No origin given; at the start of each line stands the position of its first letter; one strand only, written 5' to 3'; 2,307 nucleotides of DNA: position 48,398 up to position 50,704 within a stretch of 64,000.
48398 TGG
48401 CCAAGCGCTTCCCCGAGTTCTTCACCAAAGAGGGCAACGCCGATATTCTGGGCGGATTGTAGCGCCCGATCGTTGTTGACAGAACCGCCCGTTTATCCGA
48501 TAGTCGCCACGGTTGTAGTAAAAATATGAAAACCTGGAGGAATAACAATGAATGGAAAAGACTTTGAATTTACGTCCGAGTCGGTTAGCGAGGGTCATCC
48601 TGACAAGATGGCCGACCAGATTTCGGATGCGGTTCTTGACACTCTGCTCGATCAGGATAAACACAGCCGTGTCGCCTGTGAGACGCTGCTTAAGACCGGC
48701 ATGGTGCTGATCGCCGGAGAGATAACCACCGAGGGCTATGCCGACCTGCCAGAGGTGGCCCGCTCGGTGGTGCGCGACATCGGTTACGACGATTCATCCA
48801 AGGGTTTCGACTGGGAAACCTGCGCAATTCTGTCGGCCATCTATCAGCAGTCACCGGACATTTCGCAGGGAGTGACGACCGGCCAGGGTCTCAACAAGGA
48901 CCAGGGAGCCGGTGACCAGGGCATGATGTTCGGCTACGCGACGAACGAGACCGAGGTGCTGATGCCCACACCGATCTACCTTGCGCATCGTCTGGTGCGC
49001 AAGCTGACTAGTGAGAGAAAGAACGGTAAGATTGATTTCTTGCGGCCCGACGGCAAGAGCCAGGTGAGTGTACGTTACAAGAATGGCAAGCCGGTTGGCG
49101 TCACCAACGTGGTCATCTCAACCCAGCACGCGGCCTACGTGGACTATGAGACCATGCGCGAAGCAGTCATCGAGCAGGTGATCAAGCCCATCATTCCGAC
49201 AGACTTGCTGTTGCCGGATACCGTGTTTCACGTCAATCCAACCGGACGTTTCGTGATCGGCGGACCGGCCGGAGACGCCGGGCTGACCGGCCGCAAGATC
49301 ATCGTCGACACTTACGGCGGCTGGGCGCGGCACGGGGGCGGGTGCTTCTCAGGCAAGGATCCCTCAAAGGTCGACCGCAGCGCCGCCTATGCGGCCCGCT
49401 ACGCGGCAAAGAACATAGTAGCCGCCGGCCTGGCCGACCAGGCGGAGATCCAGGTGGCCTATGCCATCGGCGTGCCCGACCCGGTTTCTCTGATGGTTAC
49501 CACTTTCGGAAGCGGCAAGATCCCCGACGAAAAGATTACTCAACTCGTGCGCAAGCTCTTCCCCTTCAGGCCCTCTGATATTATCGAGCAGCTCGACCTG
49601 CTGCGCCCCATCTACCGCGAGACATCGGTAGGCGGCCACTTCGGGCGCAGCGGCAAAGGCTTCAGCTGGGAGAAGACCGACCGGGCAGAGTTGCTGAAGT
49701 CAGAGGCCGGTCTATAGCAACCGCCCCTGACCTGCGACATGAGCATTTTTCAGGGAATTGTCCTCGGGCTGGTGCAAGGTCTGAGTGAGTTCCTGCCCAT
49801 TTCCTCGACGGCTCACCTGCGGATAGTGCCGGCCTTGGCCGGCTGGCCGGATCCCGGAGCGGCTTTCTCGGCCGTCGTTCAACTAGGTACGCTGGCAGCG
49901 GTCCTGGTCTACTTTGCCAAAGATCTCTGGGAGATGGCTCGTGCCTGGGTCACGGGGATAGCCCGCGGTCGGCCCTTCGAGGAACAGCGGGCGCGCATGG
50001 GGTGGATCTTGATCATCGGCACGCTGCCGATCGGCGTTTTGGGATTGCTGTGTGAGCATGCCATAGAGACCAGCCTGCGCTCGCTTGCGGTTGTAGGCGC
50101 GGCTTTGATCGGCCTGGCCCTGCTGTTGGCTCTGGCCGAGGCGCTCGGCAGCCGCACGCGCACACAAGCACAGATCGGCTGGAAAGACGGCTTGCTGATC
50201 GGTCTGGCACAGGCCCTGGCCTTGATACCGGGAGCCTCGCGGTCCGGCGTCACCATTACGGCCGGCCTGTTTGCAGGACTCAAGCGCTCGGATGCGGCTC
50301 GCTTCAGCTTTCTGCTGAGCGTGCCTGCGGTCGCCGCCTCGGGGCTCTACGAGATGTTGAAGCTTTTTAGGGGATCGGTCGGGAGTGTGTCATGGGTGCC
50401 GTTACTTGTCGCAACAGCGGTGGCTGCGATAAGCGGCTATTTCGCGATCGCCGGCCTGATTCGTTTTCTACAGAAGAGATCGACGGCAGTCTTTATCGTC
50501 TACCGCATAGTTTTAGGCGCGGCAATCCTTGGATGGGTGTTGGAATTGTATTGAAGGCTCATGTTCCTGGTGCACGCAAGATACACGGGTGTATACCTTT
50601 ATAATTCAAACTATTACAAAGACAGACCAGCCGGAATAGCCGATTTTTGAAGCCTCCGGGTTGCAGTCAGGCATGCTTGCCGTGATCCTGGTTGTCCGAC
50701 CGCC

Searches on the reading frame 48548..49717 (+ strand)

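Call 30: search_protein_families(library=pfam, proteins=[window:48548-49717:+], max_evalue=0.00001)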
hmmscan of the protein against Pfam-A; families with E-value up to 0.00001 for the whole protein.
window:48548-49717:+ (389 aa): 3 families
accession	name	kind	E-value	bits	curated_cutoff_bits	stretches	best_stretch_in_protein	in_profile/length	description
PF02773.21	S-AdoMet_synt_C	-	5.4e-65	218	25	1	237-376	1-138/138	S-adenosylmethionine synthetase, C-terminal domain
PF02772.21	S-AdoMet_synt_M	-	1.4e-46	157.9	29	1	118-235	1-120/120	S-adenosylmethionine synthetase, central domain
PF00438.25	S-AdoMet_synt_N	-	8.1e-43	145.4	33.1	1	6-103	2-99/99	S-adenosylmethionine synthetase, N-terminal domain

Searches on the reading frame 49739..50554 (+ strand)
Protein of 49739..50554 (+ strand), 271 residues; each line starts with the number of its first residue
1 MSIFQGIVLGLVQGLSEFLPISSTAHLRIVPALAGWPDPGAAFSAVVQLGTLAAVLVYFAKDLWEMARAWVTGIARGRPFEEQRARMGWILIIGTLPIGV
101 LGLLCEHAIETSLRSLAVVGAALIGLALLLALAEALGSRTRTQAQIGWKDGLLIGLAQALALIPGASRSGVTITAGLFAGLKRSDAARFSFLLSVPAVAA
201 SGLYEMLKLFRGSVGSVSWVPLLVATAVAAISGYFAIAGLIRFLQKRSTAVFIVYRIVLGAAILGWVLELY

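Call 30: search_protein_families(library=pfam, proteins=[window:49739-50554:+], max_evalue=0.00001)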
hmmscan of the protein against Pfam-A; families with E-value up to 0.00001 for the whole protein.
window:49739-50554:+ (271 aa): 1 family
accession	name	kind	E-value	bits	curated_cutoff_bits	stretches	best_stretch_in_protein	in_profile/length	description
PF02673.24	BacA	-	1.6e-82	277.5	33.4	1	7-261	2-256/257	Bacitracin resistance protein BacA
